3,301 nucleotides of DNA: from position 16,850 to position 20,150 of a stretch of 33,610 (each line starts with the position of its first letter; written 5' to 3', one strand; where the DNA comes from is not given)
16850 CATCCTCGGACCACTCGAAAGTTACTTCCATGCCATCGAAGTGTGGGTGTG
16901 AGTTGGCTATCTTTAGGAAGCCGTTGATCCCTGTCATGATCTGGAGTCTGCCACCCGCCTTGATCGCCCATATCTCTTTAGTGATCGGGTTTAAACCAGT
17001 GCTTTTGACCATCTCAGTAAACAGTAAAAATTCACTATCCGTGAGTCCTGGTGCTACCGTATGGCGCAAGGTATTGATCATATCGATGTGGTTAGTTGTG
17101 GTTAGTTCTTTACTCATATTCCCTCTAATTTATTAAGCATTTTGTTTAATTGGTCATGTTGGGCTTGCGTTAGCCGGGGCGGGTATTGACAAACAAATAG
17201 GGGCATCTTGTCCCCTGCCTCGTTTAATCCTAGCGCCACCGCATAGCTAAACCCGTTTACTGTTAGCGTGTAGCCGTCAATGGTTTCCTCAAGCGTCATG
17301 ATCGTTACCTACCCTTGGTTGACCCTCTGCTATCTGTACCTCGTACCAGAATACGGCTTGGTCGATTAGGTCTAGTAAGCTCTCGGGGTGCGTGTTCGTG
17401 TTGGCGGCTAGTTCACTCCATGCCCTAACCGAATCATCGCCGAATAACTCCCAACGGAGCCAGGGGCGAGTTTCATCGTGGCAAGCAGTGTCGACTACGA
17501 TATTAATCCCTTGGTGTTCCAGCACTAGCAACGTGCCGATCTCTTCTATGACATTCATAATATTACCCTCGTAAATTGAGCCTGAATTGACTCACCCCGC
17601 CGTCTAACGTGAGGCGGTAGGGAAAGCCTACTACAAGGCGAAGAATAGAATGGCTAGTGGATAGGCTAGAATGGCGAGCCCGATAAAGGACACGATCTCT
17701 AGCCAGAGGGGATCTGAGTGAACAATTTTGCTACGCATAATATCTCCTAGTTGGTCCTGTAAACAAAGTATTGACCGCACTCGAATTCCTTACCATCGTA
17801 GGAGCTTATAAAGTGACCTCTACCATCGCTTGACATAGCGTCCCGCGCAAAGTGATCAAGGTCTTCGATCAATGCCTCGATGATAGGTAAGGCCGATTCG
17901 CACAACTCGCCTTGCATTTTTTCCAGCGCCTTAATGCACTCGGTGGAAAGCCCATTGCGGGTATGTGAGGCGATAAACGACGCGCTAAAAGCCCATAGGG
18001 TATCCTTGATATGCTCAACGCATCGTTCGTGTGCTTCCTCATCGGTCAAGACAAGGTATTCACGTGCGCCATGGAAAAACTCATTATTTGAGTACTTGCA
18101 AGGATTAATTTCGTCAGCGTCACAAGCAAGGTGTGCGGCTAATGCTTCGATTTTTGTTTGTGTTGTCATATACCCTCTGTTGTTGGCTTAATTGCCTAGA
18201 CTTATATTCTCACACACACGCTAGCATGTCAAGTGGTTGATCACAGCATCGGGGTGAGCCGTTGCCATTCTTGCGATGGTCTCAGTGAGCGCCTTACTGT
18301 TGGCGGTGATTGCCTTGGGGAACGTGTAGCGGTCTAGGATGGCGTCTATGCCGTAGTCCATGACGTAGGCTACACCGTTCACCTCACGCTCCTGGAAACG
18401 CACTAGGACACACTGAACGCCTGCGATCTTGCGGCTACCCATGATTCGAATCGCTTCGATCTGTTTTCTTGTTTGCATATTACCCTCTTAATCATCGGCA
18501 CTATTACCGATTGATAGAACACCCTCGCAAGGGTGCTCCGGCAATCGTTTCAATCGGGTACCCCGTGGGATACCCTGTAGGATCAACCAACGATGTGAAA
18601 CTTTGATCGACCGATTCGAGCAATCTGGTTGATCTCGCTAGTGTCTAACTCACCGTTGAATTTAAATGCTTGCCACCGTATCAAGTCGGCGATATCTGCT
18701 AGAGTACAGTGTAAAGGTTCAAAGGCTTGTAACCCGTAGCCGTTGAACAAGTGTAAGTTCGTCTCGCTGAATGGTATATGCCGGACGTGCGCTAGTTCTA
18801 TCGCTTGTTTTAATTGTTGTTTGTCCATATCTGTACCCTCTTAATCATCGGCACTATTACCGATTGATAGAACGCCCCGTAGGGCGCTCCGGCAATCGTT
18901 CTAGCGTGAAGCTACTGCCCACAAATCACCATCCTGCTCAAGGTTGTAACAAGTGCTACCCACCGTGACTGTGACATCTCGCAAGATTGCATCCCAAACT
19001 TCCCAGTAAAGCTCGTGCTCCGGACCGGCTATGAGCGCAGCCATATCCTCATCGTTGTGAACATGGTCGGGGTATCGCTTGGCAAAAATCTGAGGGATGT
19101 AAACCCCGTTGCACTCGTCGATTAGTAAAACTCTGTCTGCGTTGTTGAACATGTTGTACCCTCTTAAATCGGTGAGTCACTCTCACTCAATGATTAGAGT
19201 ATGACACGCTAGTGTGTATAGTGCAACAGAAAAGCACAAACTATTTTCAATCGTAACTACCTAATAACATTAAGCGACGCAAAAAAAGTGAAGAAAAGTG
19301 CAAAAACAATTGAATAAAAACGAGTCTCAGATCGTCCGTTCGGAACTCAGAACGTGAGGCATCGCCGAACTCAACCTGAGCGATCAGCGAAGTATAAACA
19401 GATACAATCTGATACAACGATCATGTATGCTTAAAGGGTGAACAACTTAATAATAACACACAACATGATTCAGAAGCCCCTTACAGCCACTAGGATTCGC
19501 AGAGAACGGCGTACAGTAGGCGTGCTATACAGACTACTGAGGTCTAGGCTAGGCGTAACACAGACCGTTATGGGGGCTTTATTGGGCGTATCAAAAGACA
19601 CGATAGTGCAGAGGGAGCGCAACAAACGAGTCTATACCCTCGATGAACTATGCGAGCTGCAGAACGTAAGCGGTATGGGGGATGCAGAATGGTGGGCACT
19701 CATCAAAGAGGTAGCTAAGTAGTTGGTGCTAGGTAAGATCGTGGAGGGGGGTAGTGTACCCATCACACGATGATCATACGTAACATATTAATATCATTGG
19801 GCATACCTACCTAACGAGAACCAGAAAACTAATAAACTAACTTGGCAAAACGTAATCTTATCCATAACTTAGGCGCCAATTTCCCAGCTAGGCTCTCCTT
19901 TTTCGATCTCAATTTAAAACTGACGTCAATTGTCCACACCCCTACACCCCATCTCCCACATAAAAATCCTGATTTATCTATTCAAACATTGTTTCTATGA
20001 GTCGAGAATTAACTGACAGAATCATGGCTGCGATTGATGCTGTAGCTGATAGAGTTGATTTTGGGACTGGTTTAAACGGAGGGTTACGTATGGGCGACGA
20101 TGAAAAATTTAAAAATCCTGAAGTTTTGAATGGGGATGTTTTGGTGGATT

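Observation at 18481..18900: Repeated intercistronic RNA stem-loop with a compensatory base-pair change and UNCG-type loops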

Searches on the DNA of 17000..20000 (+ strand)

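Call 4: search_dna_similar(query=window:17000-20000:+, collection=phages, mode=near, max_rows=30)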
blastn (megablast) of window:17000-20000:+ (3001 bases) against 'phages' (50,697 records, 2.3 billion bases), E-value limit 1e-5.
No match.

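Call 27: build_rna_model(alignment_id=A1, structure=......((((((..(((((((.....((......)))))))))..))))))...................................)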
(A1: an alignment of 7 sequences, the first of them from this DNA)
Model R1 built from alignment A1 (7 sequences, 86 columns); structure: as given.
model positions 77; base pairs 15; branch points 0; effective number of sequences 3.08; information 0.735 bits per position. Calibrated on 0.2 Mb of random sequence (short: E-values are rough).
structure used (alignment columns):
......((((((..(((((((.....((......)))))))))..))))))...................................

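Call 28: search_with_rna_model(model_id=R1, sources=[window, L001, L002, L003, L004, L005, L006, L007, L008, L009, L010, L011, L012, L013, L014, L015, L016, L017, L018, L019, L020, L021, L022, L023, L024, L025, L026, L027, L028, L029, L030, L031, L032, L033, L034, L035, L036, L037, L038, L039, L040, L041, L042, L043, L044, L045, L046, L047, L048, L049, L050, L051, L052, L053, L054, L055, L056, L057, L058, L059, L060, L061, L062, L063, L064, L065, L066, L067, L068, L069, L070, L071, L072, L073, L074, L075, L076, L077, L078, L079, L080, L081], max_evalue=10, show_alignments=0)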
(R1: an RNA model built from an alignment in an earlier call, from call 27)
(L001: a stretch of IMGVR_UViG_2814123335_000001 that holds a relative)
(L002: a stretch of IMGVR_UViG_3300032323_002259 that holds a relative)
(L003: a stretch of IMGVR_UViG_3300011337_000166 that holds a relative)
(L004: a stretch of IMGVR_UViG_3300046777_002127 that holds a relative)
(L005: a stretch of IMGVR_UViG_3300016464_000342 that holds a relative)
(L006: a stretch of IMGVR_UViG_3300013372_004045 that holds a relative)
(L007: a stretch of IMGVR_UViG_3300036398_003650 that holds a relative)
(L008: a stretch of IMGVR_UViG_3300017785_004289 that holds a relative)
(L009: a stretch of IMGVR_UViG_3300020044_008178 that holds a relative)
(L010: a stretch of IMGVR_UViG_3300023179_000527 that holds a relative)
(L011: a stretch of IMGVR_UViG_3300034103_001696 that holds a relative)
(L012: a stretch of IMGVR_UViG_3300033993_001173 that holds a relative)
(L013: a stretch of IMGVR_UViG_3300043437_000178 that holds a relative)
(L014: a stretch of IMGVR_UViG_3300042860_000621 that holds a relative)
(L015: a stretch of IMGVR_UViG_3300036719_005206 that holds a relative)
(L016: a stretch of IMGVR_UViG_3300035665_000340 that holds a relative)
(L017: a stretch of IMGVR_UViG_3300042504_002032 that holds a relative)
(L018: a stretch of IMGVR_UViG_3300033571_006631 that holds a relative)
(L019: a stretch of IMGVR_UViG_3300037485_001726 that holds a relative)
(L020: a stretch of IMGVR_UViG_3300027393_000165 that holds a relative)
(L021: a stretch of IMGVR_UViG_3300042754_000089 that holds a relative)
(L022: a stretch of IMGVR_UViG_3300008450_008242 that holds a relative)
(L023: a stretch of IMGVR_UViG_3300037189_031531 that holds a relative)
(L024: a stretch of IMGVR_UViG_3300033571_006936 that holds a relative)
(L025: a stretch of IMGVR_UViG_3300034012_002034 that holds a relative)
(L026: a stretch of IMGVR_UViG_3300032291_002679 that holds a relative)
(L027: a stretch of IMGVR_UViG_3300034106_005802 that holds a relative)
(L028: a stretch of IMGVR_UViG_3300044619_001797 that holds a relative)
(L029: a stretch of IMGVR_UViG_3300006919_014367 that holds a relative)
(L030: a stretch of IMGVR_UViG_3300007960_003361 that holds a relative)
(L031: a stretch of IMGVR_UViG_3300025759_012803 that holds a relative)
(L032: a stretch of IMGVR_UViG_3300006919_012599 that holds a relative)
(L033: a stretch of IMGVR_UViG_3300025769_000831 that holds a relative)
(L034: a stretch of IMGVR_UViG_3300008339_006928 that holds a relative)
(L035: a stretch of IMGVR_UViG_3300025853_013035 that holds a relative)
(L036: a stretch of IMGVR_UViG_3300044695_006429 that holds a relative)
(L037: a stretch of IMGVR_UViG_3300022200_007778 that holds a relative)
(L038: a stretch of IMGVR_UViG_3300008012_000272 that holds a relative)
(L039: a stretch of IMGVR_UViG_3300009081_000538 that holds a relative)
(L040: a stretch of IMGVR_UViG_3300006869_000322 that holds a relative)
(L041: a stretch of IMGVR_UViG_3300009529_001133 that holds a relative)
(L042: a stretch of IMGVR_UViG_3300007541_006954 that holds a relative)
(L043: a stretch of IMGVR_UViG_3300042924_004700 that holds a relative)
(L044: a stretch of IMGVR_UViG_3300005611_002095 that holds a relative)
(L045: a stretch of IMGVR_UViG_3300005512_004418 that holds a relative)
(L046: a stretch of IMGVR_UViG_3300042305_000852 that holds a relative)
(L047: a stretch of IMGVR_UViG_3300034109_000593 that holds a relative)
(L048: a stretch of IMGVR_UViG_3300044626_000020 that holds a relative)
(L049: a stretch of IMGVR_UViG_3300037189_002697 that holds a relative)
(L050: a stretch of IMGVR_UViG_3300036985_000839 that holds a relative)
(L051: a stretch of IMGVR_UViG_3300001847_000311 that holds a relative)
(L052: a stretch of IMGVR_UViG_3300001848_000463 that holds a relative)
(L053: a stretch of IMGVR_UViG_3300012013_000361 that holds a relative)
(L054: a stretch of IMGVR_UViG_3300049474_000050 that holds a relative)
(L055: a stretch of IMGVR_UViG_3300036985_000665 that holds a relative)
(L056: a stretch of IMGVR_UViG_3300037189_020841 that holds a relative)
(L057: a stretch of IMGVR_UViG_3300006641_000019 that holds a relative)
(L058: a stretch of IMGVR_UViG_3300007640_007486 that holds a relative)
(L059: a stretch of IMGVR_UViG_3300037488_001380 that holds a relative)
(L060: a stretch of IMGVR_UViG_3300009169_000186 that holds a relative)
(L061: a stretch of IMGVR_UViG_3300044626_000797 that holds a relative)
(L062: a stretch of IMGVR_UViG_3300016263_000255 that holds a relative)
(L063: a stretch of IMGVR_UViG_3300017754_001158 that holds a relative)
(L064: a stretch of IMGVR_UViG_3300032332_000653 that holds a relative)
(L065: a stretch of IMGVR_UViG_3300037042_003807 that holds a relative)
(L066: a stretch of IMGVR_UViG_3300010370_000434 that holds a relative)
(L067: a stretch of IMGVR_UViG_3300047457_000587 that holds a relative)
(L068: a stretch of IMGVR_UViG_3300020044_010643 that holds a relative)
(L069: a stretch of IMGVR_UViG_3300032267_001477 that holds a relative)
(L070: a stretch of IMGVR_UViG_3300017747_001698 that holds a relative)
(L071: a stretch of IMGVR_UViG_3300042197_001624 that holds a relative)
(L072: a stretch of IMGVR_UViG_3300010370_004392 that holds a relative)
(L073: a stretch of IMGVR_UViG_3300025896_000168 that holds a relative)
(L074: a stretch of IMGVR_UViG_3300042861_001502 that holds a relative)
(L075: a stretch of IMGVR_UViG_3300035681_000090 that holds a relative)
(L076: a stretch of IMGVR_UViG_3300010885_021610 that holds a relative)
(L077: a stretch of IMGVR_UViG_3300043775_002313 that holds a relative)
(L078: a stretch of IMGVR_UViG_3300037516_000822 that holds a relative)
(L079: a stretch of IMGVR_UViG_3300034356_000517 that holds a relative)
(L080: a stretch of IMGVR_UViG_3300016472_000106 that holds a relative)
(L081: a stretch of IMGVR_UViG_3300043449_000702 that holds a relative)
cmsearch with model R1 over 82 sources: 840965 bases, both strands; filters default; matches with E-value up to 10: 52.
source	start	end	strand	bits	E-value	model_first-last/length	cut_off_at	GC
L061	7719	7792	-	86.9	1.2e-20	1-77/77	no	0.46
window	18826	18903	-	83.6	1e-19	1-77/77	no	0.5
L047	6150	6226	-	81.5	4.1e-19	1-77/77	no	0.44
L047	5891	5965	-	77.2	6.8e-18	1-77/77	no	0.48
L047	5555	5631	-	77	7.8e-18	1-77/77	no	0.49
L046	1148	1221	-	72.9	1.1e-16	1-77/77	no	0.47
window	18476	18552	-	72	2e-16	1-77/77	no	0.47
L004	6259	6327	-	67.6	3.5e-15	1-77/77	no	0.41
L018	3634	3704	-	62.8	7.9e-14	1-77/77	no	0.44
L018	2870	2938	-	58.2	1.6e-12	1-77/77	no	0.48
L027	724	797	-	57.6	2.3e-12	1-77/77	no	0.41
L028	4273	4346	-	57.6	2.3e-12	1-77/77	no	0.41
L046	1823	1893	-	54.9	1.3e-11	1-77/77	no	0.54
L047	5263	5334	-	31.5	5.6e-05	1-77/77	no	0.33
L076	3609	3684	-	29.8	0.00017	1-77/77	no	0.54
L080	234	302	-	25.6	0.0025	1-77/77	no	0.43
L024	11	79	-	24.9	0.0041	1-77/77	no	0.48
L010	1740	1815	-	23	0.014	1-77/77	no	0.55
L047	6179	6252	+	22.6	0.017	1-77/77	no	0.46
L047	6490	6541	-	20.4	0.077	1-77/77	no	0.35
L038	6590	6625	-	19.7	0.12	7-42/77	no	0.5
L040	6590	6625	-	19.7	0.12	7-42/77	no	0.5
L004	6282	6347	+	18.4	0.27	1-77/77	no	0.39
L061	6160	6233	-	17.9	0.39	1-77/77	no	0.49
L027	1288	1354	+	17.6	0.45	1-77/77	no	0.3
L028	4837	4903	+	17.6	0.45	1-77/77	no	0.3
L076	3879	3948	-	17.5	0.5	1-77/77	no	0.57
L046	2143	2188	-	16.9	0.74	1-77/77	no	0.37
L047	5918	5991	+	16.8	0.76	1-77/77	no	0.49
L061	7745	7818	+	16.6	0.88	1-77/77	no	0.46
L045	2012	2066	-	16.4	1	1-77/77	no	0.31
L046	1852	1887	+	15.8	1.5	7-42/77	no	0.56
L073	425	461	-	15.6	1.7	1-77/77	no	0.38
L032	2243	2317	-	15.2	2.2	1-77/77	no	0.48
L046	1174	1247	+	15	2.5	1-77/77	no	0.51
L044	208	241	-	15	2.5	8-41/77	no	0.47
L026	5691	5739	+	14.9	2.7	1-77/77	no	0.39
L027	1073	1095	-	14.8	2.9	1-77/77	no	0.22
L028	4622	4644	-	14.8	2.9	1-77/77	no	0.22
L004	6544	6594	-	14.6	3.2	1-77/77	no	0.35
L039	2320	2371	+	14.6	3.2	1-77/77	no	0.29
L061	8063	8084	-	14.2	4.3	1-77/77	no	0.32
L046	1485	1518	-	13.8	5.4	1-77/77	no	0.29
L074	3305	3342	-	13.8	5.4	1-77/77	no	0.39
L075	5231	5268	-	13.8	5.4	1-77/77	no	0.39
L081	108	177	-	13.2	8.1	1-77/77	no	0.57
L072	1601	1654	-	13.1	8.7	1-77/77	no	0.37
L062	12314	12352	-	13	9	1-77/77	no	0.38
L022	5110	5166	-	13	9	1-77/77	no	0.33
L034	3576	3632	-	13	9.1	1-77/77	no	0.33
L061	7466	7508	-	13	9.3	1-77/77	no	0.28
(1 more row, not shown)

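Call 31: search_with_rna_model(model_id=R1, sources=[L082, L083, L084, L085, L086, L087, L088, L089, L090, L091, L092, L093, L094, L095, L096, L097, L098, L099, L100, L101, L102, L103, L104, L105, L106, L107, L108, L109, L110, L111, L112, L113, L114, L115, L116, L117, L118, L119, L120, L121, L122, L123, L124, L125, L126, L127, L128, L129, L130, L131, L132, L133, L134, L135, L136, L137, L138, L139, L140, L141, L142, L143, L144, L145, L146, L147, L148, L149, L150, L151, L152, L153, L154, L155, L156, L157, L158, L159, L160, L161], max_evalue=0.05)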
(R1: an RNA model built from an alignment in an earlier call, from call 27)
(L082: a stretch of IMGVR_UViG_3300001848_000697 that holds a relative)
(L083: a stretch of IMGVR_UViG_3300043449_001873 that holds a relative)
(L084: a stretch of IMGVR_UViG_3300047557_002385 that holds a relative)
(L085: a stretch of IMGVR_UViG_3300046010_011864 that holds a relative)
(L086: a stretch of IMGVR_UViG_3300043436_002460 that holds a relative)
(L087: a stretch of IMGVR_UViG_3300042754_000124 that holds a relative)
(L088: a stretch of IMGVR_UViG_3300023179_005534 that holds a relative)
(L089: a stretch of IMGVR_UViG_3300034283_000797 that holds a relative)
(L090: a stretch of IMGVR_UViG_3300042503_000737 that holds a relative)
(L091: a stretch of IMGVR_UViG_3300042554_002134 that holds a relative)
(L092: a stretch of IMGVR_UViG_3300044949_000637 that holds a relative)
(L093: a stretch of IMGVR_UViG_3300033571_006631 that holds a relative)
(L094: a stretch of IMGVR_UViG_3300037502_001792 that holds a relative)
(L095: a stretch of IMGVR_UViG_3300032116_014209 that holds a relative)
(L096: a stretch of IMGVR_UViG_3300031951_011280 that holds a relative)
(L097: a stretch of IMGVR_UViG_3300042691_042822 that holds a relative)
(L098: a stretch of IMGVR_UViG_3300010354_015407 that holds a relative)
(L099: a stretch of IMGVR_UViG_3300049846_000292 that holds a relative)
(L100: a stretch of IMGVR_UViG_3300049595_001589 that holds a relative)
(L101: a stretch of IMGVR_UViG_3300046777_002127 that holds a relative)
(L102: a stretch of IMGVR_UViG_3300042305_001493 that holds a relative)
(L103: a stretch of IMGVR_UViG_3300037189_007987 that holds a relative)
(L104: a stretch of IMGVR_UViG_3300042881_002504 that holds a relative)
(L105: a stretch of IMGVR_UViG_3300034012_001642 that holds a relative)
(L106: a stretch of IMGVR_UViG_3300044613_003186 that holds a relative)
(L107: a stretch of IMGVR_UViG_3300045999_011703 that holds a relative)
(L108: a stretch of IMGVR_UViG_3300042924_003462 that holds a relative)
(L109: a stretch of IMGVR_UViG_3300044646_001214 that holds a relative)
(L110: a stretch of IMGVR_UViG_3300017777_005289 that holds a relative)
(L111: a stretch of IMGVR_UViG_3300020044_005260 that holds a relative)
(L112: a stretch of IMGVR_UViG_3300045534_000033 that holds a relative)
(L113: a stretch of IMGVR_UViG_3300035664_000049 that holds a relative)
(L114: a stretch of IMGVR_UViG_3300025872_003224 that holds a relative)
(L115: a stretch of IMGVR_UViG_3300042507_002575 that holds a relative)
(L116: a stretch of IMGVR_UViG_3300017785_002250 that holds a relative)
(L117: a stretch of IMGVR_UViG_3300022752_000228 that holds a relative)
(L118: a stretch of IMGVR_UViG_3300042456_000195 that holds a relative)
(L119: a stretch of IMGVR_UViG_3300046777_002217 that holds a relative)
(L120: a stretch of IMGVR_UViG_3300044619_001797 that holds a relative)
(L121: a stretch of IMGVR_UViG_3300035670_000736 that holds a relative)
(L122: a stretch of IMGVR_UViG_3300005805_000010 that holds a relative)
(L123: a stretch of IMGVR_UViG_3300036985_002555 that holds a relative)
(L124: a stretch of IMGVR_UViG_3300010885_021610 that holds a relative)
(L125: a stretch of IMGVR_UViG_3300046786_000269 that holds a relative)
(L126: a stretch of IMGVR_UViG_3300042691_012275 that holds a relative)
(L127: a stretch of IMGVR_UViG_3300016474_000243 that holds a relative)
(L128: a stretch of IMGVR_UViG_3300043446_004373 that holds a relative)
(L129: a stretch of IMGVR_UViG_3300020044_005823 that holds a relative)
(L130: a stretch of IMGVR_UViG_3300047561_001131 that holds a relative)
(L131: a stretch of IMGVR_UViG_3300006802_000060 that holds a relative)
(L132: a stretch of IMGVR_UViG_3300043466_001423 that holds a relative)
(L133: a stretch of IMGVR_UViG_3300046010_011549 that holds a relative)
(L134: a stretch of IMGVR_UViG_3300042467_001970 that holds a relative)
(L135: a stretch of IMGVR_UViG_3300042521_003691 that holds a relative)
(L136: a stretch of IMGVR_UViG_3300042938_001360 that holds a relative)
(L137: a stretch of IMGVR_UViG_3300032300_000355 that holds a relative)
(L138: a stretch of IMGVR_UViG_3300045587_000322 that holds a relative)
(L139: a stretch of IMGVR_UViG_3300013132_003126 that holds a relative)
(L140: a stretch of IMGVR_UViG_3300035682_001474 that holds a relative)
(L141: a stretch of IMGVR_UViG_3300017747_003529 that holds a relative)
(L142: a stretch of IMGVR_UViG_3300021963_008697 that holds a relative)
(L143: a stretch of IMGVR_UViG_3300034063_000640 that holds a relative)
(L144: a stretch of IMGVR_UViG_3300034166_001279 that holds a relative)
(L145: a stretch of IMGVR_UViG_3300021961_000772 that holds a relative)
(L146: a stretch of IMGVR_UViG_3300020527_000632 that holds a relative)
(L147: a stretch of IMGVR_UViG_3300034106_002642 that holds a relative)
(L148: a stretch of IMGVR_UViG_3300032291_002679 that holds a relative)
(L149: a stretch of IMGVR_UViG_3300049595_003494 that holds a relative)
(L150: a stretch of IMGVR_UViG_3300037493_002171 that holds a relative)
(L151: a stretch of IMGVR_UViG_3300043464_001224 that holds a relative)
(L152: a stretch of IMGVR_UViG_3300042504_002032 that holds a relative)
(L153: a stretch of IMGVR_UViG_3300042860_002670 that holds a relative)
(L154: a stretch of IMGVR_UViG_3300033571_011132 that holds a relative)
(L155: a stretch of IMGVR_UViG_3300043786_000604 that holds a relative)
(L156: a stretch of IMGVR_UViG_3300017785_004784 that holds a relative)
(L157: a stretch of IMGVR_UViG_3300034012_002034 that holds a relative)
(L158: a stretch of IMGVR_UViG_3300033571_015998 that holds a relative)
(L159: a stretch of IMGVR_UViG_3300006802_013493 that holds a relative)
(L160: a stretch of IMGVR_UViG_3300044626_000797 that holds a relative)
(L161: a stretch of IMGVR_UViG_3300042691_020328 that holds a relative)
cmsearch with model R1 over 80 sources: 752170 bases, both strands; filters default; matches with E-value up to 0.05: 34.
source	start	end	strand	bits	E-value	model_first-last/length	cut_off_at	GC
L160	3219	3292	+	86.9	1.1e-20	1-77/77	no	0.46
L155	1442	1510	+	69.1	1.2e-15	1-77/77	no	0.45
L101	1720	1788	+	67.6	3.1e-15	1-77/77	no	0.41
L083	3182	3250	+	66.5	6.3e-15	1-77/77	no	0.48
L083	3517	3588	+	64.8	1.9e-14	1-77/77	no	0.39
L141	1631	1699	+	64.6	2.2e-14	1-77/77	no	0.43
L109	1825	1894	+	64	3.2e-14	1-77/77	no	0.41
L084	535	605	+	63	6.2e-14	1-77/77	no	0.48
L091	1991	2060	+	62.3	9.9e-14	1-77/77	no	0.46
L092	1001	1070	+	62.3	9.9e-14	1-77/77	no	0.46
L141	1326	1397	+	62.2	1e-13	1-77/77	no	0.38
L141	39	108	+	61.6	1.6e-13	1-77/77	no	0.44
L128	1197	1266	+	61.5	1.7e-13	1-77/77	no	0.43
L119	2071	2142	+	60.5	3.2e-13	1-77/77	no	0.44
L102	2869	2938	+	58.9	8.7e-13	1-77/77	no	0.46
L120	2788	2861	+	57.6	2.1e-12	1-77/77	no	0.41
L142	81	148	+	57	3e-12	1-77/77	no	0.47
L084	1253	1326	+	52.2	7.2e-11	1-77/77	no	0.43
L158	1448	1522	+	51.6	1e-10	1-77/77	no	0.51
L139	1592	1668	+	50.7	1.9e-10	1-77/77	no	0.43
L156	3904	3975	+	47.5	1.5e-09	1-77/77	no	0.5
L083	2868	2942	+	46.6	2.6e-09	1-77/77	no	0.44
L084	969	1043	+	45.8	4.6e-09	1-77/77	no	0.45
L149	2428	2490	+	35.9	2.8e-06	1-77/77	no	0.49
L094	1053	1131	+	34.5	7.2e-06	1-77/77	no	0.52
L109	1508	1581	+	31.9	3.7e-05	1-77/77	no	0.39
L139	2159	2240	+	30.8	7.9e-05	1-77/77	no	0.35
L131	3428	3503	+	30.7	8.4e-05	1-77/77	no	0.57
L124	5158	5233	+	29.8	0.00015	1-77/77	no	0.54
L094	2047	2114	+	27.7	0.0006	1-77/77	no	0.5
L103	3438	3513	+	27.1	0.00086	1-77/77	no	0.54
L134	1167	1219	+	26.1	0.0017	1-77/77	no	0.4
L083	3156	3227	-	24.2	0.0058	1-77/77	no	0.46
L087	3250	3297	+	21.8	0.027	1-77/77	no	0.4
